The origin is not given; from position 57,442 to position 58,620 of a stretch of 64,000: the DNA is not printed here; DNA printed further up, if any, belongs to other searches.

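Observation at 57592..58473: GT42/Maf (DUF115)-like transferase bearing the GNGPSL motif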

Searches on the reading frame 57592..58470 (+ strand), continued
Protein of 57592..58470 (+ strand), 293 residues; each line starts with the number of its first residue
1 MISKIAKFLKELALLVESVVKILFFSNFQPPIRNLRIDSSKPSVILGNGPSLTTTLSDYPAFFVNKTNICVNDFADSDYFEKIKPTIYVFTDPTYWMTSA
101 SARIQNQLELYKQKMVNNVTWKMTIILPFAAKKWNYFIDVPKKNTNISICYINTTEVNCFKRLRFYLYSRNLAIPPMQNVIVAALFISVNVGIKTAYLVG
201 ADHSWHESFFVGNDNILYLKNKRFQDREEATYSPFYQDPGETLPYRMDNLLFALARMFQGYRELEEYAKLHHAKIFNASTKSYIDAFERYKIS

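Call 22: fold_search(model_id=the predicted structure, library=pdb)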
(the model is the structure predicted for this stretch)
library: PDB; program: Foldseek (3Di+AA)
matches with E <= 10: 1477; with E <= 0.001: 3
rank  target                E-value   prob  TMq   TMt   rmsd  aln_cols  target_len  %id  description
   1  5mu5                  1.3e-05  1.00  0.48  0.24   8.5       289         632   12  Structure of MAf glycosyltransferase from Magnetospirillum magneticum AMB-1 (released 2017-11-15)
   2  5bo8_A                5.6e-04  1.00  0.36  0.37   9.5       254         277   12  Structure of human sialyltransferase ST8SiaIII (released 2015-07-15)
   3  8sd5_C                8.5e-04  1.00  0.32  0.43   7.3       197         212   18  Crystal structure of HPPK from Methanocaldococcus jannaschii (released 2024-07-03)
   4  8sd5_B                1.1e-03  1.00  0.34  0.44   8.2       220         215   18  Crystal structure of HPPK from Methanocaldococcus jannaschii (released 2024-07-03)
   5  5bo8_B                1.2e-03  0.98  0.33  0.35   9.9       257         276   13  Structure of human sialyltransferase ST8SiaIII (released 2015-07-15)
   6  5bo9_A                1.5e-03  0.99  0.36  0.37   9.0       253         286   12  Structure of human sialyltransferase ST8SiaIII in complex with CMP-3FNeu5Ac and Sia-6S-LacNAc (released 2015-07-15)
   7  5bo7_A                1.7e-03  1.00  0.39  0.39   8.8       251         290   10  Structure of human sialyltransferase ST8SiaIII in complex with CTP (released 2015-07-15)
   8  5bo7_B                2.0e-03  0.99  0.37  0.38   9.3       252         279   12  Structure of human sialyltransferase ST8SiaIII in complex with CTP (released 2015-07-15)
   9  5bo6_A                2.0e-03  0.99  0.37  0.38   8.9       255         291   12  Structure of human sialyltransferase ST8SiaIII in complex with CDP (released 2015-07-15)
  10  6apl_A                3.1e-03  0.97  0.38  0.38   8.4       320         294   11  Crystal Structure of human ST6GALNAC2 in complex with CMP (released 2017-12-20)
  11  8sd5_A                3.3e-03  0.99  0.32  0.42   7.2       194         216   18  Crystal structure of HPPK from Methanocaldococcus jannaschii (released 2024-07-03)
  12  6apj_D                3.5e-03  0.98  0.33  0.33   8.1       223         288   12  Crystal Structure of human ST6GALNAC2 (released 2017-12-20)
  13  5cxy_A                3.8e-03  0.98  0.37  0.37   8.8       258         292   10  Structure of a Glycosyltransferase in Complex with Inhibitor (released 2016-09-07)
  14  6apj_C                7.7e-03  0.96  0.33  0.33   7.9       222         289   12  Crystal Structure of human ST6GALNAC2 (released 2017-12-20)
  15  6apl_B                8.1e-03  0.93  0.39  0.38   8.5       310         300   13  Crystal Structure of human ST6GALNAC2 in complex with CMP (released 2017-12-20)
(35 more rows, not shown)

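Call 28: search_protein_families(library=pfam, alignment_id=A1, max_evalue=1)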
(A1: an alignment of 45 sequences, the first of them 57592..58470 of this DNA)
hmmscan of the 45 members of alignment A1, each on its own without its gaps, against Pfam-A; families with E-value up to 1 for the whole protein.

A. member 1, window:57592-58470:+ (293 aa): 1 family
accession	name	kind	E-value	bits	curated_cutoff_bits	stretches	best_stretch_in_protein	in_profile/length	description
PF01973.23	MptE-like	-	1.6e-05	25.2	34.6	1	29-206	12-169/171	6-hydroxymethylpterin diphosphokinase MptE-like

B. families by the number of members that match (of 45 scanned): 16 families
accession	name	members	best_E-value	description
PF01973.23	MptE-like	45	7.8e-12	6-hydroxymethylpterin diphosphokinase MptE-like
PF06002.17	CST-I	2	0.07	Alpha-2,3-sialyltransferase (CST-I)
PF18443.6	Tli4_N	1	0.0036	Tle cognate immunity protein 4 N-terminal domain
PF06033.17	DUF918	1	0.014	Nucleopolyhedrovirus protein of unknown function (DUF918)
PF22965.1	INTS7_C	1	0.019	Integrator complex subunit 7, C-terminal domain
PF00777.23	Glyco_transf_29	1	0.023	Glycosyltransferase family 29 (sialyltransferase)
PF18784.6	CRM1_repeat_2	1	0.04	CRM1 / Exportin repeat 2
PF09446.15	VMA21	1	0.061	VMA21-like domain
PF20713.2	DUF6826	1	0.086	Domain of unknown function (DUF6826)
PF19811.4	DUF6294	1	0.088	Family of unknown function (DUF6294)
PF14844.12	PH_BEACH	1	0.12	PH domain associated with Beige/BEACH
PF19182.5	DUF5864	1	0.12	Family of unknown function (DUF5864)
PF16318.11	DUF4957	1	0.12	Domain of unknown function (DUF4957)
PF04189.18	Gcd10p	1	0.13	Gcd10p family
PF11491.13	DUF3213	1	0.18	Protein of unknown function (DUF3213)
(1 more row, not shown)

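Call 31: find_encoding_contigs(protein=P0045, flank=10000, max_places=2)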
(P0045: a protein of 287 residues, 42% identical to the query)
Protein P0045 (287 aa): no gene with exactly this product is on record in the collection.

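Call 32: find_encoding_contigs(protein=P0114, flank=10000, max_places=2)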
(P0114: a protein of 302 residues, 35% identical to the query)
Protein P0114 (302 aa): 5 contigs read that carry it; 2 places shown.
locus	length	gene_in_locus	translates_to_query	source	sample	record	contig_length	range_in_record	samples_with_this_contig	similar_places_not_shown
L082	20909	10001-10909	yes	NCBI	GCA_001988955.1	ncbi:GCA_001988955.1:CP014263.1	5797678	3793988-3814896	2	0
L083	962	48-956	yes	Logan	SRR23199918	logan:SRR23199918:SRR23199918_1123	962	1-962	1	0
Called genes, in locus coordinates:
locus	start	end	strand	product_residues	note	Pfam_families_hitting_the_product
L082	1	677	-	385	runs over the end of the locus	PF00704:Glyco_hydro_18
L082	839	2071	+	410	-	PF01047:MarR, PF00480:ROK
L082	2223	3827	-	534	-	PF12771:SusD-like_2, PF12741:SusD-like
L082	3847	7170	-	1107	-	PF13620:CarboxypepD_reg, PF13715:CarbopepD_reg_2, PF07715:Plug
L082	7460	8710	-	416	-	-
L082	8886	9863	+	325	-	PF13480:Acetyltransf_6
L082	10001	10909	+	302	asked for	-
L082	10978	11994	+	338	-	PF00106:adh_short (weak), PF01073:3Beta_HSD, PF01370:Epimerase, PF02719:Polysacc_synt_2, PF04321:RmlD_sub_bind, PF05368:NmrA (weak), PF16363:GDP_Man_Dehyd, PF13460:NAD_binding_10, +1 more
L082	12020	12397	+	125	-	PF18498:DUF5618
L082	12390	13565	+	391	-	PF01041:DegT_DnrJ_EryC1, PF00155:Aminotran_1_2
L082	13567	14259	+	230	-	PF02348:CTP_transf_3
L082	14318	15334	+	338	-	-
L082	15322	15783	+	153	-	PF13302:Acetyltransf_3, PF00583:Acetyltransf_1, PF13673:Acetyltransf_10 (weak), PF13508:Acetyltransf_7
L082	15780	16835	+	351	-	PF03102:NeuB, PF08666:SAF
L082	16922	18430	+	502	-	PF01943:Polysacc_synt (weak)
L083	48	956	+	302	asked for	-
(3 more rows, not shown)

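Call 34: find_encoding_contigs(protein=P0016, flank=10000, max_places=1)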
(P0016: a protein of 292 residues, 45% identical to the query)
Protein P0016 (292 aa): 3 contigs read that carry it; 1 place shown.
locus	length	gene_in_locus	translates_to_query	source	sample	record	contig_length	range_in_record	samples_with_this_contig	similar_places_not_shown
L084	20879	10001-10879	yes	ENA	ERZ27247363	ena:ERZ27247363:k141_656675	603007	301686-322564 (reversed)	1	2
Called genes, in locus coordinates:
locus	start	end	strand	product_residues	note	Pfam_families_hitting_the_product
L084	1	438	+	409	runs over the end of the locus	-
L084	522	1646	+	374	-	-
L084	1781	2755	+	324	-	PF01408:GFO_IDH_MocA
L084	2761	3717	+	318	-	PF01408:GFO_IDH_MocA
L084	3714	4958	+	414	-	PF08421:Methyltransf_13, PF13489:Methyltransf_23, PF08484:Methyltransf_14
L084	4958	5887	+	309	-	PF01370:Epimerase, PF04321:RmlD_sub_bind, PF16363:GDP_Man_Dehyd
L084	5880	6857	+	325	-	PF00535:Glycos_transf_2 (weak)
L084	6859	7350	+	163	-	PF13489:Methyltransf_23, PF13649:Methyltransf_25 (faint), PF13847:Methyltransf_31 (faint), PF08242:Methyltransf_12 (weak), PF08241:Methyltransf_11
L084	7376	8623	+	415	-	-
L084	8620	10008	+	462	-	PF02350:Epimerase_2 (weak)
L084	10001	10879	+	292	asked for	PF01973:MptE-like (weak)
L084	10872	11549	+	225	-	PF25084:LbH_EIF2B (faint), PF00132:Hexapep, PF14602:Hexapep_2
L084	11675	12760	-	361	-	PF01073:3Beta_HSD, PF01370:Epimerase, PF05368:NmrA (faint), PF16363:GDP_Man_Dehyd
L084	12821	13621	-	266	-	PF00535:Glycos_transf_2, PF10111:Glyco_tranf_2_2, PF13641:Glyco_tranf_2_3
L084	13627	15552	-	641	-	-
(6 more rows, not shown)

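Call 35: find_encoding_contigs(protein=P0002, flank=10000, max_places=1)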
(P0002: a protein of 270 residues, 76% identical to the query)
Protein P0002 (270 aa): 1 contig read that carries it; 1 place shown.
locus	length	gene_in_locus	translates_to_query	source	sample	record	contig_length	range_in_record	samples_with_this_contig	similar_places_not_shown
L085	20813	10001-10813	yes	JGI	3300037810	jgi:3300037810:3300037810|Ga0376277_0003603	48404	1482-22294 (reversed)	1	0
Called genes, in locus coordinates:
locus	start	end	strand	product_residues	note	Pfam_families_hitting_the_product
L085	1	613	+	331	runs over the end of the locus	PF00106:adh_short, PF01073:3Beta_HSD, PF01370:Epimerase, PF02719:Polysacc_synt_2, PF04321:RmlD_sub_bind, PF05368:NmrA, PF16363:GDP_Man_Dehyd, PF07993:NAD_binding_4, +2 more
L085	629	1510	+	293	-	PF00977:His_biosynth, PF01207:Dus (faint), PF05690:ThiG (faint), PF02581:TMP-TENI (faint), PF03060:NMO (faint)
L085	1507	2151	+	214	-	PF00117:GATase, PF07685:GATase_3, PF01174:SNO (faint)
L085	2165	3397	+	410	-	-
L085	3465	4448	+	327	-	PF01408:GFO_IDH_MocA (weak)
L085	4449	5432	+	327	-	-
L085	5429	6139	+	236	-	PF08241:Methyltransf_11, PF13489:Methyltransf_23 (weak), PF13847:Methyltransf_31 (weak)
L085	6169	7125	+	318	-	PF00535:Glycos_transf_2 (weak)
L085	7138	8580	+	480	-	-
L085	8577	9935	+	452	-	PF04464:Glyphos_transf (weak)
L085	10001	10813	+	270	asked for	-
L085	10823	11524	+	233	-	PF25084:LbH_EIF2B (faint), PF25087:GMPPB_C (faint), PF00132:Hexapep, PF14602:Hexapep_2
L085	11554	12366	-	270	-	PF00535:Glycos_transf_2, PF10111:Glyco_tranf_2_2 (faint), PF13641:Glyco_tranf_2_3 (weak)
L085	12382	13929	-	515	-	-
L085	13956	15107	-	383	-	PF08323:Glyco_transf_5 (weak), PF13439:Glyco_transf_4, PF13579:Glyco_trans_4_4, PF00534:Glycos_transf_1, PF13692:Glyco_trans_1_4, PF13524:Glyco_trans_1_2, PF20706:GT4-conflict (weak)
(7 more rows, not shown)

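Call 69: search_protein_representatives(alignment_id=A1)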
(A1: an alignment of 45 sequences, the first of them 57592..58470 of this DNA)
Query: 45 sequences, 296 profile positions. Proteins with E-value up to 0.001 (for the whole library): 5292; up to 1e-10: 2530; up to 1e-30: 1126. The best 150 are listed.
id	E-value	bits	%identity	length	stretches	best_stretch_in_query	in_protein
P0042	1.4e-109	382.0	-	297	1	12-293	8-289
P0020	3.0e-109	380.9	-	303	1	2-294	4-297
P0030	2.1e-107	374.8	-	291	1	11-294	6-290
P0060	2.9e-103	361.3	-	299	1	6-291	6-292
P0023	7.0e-103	360.0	-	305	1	3-293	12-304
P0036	9.9e-103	359.5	-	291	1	3-290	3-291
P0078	6.0e-102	356.9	-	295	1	6-293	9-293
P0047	6.7e-102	356.8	-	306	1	4-294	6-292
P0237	2.0e-100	351.9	-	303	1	3-294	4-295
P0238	2.2e-100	351.8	-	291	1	7-293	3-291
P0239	9.5e-100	349.7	-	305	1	3-293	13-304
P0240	1.6e-99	349.0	-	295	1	8-294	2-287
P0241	2.6e-99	348.3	-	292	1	5-294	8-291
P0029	1.8e-98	345.5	-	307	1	19-294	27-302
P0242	4.6e-98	344.2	-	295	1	6-290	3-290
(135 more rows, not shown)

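Call 70: find_encoding_contigs(protein=P0009, flank=10000, max_places=1)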
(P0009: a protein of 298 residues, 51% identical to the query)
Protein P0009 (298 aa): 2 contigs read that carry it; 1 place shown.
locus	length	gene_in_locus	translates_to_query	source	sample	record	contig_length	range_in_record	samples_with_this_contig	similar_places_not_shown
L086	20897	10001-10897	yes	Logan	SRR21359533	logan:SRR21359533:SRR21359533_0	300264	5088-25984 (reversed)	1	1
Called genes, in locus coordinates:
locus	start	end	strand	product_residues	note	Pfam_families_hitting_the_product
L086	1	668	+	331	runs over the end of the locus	PF01073:3Beta_HSD, PF01370:Epimerase, PF02719:Polysacc_synt_2, PF04321:RmlD_sub_bind, PF05368:NmrA, PF16363:GDP_Man_Dehyd, PF07993:NAD_binding_4, PF13460:NAD_binding_10, +2 more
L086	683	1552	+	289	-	PF00977:His_biosynth, PF01207:Dus (faint), PF02581:TMP-TENI (faint), PF03060:NMO (faint)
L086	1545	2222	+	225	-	PF00117:GATase, PF07685:GATase_3, PF01174:SNO (faint)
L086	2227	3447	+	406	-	-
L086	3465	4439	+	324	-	PF01408:GFO_IDH_MocA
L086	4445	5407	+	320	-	PF01408:GFO_IDH_MocA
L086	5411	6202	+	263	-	PF13489:Methyltransf_23 (weak)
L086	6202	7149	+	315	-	-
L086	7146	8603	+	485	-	-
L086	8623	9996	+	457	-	-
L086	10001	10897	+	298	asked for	PF01973:MptE-like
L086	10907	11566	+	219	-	PF25084:LbH_EIF2B (faint), PF00132:Hexapep, PF14602:Hexapep_2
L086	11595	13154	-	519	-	-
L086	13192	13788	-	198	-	PF00583:Acetyltransf_1, PF13673:Acetyltransf_10 (faint), PF08445:FR47 (faint), PF13508:Acetyltransf_7 (weak)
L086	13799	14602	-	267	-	PF00535:Glycos_transf_2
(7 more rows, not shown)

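Call 71: find_encoding_contigs(protein=P0071, flank=10000, max_places=1)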
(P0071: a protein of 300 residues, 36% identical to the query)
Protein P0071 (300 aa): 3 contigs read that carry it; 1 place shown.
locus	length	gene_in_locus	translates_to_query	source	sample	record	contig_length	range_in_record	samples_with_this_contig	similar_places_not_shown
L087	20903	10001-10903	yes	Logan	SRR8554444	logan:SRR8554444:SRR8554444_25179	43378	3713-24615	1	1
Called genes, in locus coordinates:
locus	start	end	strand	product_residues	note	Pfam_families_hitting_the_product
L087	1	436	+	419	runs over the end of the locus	PF13439:Glyco_transf_4, PF00534:Glycos_transf_1, PF13692:Glyco_trans_1_4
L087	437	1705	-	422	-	PF01943:Polysacc_synt, PF13440:Polysacc_synt_3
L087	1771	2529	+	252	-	PF13489:Methyltransf_23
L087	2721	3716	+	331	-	PF00106:adh_short (weak), PF01073:3Beta_HSD, PF01370:Epimerase, PF02719:Polysacc_synt_2, PF04321:RmlD_sub_bind, PF05368:NmrA, PF07993:NAD_binding_4, PF16363:GDP_Man_Dehyd, +1 more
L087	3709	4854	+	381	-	PF01041:DegT_DnrJ_EryC1, PF01212:Beta_elim_lyase (weak)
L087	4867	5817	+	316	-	PF02655:ATP-grasp_3, PF15632:ATPgrasp_Ter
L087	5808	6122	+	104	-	PF24694:LNS2_PITM1-3 (weak), PF25109:HAD_PNKP (weak)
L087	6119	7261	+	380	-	PF02350:Epimerase_2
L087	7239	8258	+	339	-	PF03102:NeuB, PF08666:SAF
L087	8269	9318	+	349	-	PF00571:CBS (faint), PF00483:NTP_transferase, PF12804:NTP_transf_3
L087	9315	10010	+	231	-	PF02348:CTP_transf_3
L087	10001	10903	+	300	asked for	PF01973:MptE-like (weak)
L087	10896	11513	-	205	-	PF01712:dNK, PF13238:AAA_18 (weak)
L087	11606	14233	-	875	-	PF01411:tRNA-synt_2c, PF07973:tRNA_SAD, PF02272:DHHA1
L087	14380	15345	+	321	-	PF01551:Peptidase_M23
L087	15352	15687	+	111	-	PF00376:MerR, PF13411:MerR_1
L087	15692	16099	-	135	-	-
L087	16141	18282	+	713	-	-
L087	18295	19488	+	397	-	-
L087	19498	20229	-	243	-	PF00334:NDK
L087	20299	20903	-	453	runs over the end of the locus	PF01442:Apolipoprotein (weak), PF02646:RmuC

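Call 72: find_encoding_contigs(protein=P0037, flank=10000, max_places=1)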
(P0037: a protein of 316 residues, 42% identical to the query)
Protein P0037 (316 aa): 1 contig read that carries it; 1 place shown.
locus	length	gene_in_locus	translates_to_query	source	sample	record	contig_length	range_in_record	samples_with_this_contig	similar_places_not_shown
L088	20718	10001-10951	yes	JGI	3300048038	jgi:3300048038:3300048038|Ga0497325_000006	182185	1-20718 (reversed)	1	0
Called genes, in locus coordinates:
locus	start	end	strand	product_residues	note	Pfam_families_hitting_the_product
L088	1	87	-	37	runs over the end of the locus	-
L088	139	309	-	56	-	-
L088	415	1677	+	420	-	PF00005:ABC_tran, PF13304:AAA_21 (faint), PF14524:Wzt_C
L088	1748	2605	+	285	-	PF03102:NeuB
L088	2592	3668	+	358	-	PF00702:Hydrolase (faint), PF08282:Hydrolase_3, PF13580:SIS_2, PF01380:SIS (faint)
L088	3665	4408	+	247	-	PF02348:CTP_transf_3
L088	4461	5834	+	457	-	PF00202:Aminotran_3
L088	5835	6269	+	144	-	PF00903:Glyoxalase, PF13669:Glyoxalase_4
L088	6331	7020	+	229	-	PF03141:Methyltransf_29 (weak), PF13489:Methyltransf_23, PF01209:Ubie_methyltran, PF13847:Methyltransf_31, PF08241:Methyltransf_11, PF08242:Methyltransf_12, PF13649:Methyltransf_25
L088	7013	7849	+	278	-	PF01261:AP_endonuc_2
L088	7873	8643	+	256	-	PF00106:adh_short, PF08659:KR, PF23441:SDR, PF13561:adh_short_C2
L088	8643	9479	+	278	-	PF00106:adh_short, PF13561:adh_short_C2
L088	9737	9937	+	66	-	-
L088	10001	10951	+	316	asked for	PF01973:MptE-like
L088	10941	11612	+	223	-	PF00132:Hexapep, PF14602:Hexapep_2 (weak)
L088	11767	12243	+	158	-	PF00132:Hexapep, PF14602:Hexapep_2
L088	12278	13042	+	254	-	PF00535:Glycos_transf_2, PF10111:Glyco_tranf_2_2 (weak)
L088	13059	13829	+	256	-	PF00535:Glycos_transf_2, PF10111:Glyco_tranf_2_2, PF13641:Glyco_tranf_2_3 (weak)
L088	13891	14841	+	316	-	PF00535:Glycos_transf_2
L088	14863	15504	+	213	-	PF25087:GMPPB_C (faint), PF00132:Hexapep, PF14602:Hexapep_2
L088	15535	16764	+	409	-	-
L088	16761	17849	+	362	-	PF13439:Glyco_transf_4 (weak), PF00534:Glycos_transf_1, PF13692:Glyco_trans_1_4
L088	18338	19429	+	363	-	PF04932:Wzy_C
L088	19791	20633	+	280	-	PF00884:Sulfatase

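Call 86: search_dna_similar(query=window:57592-58470:+, collection=plasmids, mode=protein, max_evalue=0.00001, max_rows=15)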
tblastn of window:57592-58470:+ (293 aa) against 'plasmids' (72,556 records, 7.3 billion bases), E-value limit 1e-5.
No match.

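Call 87: search_dna_similar(query=window:57592-58470:+, collection=phages, mode=protein, max_evalue=0.00001, max_rows=10)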
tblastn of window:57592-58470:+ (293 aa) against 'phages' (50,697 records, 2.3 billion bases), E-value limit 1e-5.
Records with a match: 1; places in all: 1; records where one place covers at least 80% of the query: 0.
Best place of each record, by identity: <60% 1.
By first word of the organism name: Bacteriophage 1.
By host as written in the record: - 1.
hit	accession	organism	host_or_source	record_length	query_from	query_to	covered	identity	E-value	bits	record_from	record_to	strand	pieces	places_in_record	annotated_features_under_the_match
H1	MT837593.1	Bacteriophage sp.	human fecal samples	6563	162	289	44%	26.6%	2e-8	61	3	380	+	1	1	record has no annotation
